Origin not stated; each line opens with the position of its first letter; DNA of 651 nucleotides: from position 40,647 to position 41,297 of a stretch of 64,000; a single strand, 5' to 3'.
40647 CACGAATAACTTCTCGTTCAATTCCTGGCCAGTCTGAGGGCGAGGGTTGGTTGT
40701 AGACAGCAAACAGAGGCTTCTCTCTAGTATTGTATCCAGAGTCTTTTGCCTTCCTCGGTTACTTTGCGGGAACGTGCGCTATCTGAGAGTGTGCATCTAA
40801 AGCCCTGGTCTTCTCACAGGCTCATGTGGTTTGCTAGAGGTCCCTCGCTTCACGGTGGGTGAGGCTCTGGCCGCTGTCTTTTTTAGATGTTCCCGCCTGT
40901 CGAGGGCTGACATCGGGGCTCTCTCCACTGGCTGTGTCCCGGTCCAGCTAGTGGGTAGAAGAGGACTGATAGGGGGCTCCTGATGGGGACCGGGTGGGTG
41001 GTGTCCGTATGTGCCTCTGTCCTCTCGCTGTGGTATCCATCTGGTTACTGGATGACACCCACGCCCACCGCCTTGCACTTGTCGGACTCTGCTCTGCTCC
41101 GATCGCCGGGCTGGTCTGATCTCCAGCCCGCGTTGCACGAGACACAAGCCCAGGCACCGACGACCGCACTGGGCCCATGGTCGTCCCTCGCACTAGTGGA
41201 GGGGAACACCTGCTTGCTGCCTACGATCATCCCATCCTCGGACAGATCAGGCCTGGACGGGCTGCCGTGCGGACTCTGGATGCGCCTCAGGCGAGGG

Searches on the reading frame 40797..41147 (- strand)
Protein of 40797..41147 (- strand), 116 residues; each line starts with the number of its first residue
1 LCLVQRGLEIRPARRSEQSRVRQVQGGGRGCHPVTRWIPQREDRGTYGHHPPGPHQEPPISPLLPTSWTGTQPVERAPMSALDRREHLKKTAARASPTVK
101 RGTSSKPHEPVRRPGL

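Call 61: search_protein_families(library=pfam, proteins=[window:40797-41147:-], max_evalue=0.1)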
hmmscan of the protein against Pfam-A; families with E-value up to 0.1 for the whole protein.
window:40797-41147:- (116 aa): 0 families
